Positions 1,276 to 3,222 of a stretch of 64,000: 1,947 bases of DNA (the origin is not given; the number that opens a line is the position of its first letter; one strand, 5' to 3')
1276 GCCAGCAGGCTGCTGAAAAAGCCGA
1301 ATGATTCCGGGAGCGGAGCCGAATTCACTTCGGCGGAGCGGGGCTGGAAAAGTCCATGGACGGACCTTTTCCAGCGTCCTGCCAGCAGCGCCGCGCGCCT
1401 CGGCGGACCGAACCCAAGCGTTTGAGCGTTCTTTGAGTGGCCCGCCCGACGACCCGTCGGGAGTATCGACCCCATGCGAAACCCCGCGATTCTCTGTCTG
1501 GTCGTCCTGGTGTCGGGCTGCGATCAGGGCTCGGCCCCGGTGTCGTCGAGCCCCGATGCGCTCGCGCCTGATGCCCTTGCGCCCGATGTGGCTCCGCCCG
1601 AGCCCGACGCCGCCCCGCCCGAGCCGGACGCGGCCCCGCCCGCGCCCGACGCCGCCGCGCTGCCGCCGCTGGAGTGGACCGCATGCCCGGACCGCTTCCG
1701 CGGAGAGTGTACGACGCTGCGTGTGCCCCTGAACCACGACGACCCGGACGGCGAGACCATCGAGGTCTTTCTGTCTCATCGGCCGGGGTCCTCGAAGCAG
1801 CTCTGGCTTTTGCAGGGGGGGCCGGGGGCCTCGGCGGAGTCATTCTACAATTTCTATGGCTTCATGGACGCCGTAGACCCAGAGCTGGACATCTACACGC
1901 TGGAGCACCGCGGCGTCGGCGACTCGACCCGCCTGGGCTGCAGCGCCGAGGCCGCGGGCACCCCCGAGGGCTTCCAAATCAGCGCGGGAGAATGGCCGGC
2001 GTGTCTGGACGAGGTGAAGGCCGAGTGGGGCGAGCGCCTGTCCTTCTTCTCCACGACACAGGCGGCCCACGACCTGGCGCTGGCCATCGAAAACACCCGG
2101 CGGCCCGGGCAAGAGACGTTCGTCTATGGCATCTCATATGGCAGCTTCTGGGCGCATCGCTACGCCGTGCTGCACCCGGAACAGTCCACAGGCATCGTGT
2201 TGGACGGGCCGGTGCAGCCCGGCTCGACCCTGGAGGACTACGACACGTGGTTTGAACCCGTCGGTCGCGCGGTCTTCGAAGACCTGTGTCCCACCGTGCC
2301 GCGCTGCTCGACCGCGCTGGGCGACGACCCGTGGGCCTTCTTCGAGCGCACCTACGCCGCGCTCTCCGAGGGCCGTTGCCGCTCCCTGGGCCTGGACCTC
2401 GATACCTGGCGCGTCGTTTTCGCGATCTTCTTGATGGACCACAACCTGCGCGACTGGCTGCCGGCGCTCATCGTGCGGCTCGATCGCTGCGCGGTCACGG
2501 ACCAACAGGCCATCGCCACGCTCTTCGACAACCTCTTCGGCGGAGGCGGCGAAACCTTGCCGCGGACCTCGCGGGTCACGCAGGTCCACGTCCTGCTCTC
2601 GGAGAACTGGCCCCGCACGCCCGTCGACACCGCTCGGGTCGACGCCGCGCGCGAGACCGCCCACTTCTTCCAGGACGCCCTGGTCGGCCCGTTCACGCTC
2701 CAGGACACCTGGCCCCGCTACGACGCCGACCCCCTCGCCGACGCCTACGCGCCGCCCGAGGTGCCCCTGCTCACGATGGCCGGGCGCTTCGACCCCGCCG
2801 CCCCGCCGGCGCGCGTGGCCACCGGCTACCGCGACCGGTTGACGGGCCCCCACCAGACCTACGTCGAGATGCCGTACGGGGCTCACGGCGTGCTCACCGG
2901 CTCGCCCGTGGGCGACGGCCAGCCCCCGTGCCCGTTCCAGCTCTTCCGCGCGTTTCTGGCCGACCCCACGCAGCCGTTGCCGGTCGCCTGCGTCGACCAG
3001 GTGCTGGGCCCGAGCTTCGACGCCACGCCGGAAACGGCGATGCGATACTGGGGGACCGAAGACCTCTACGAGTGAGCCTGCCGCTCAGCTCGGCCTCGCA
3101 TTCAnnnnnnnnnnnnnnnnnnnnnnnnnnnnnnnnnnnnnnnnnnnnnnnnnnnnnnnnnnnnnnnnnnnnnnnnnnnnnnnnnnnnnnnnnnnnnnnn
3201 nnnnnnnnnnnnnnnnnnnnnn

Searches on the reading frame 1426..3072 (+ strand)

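Call 13: search_protein_families(library=pfam, proteins=[window:1426-3072:+], max_evalue=0.001)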
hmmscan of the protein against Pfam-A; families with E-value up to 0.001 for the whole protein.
window:1426-3072:+ (549 aa): 2 families
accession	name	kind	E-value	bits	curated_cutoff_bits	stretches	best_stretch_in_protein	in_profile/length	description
PF00561.26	Abhydrolase_1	-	1.5e-11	44.9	25.8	1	128-266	5-103/245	alpha/beta hydrolase fold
PF12146.15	Hydrolase_4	-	6.8e-07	29.3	27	1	153-264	31-111/239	Serine aminopeptidase, S33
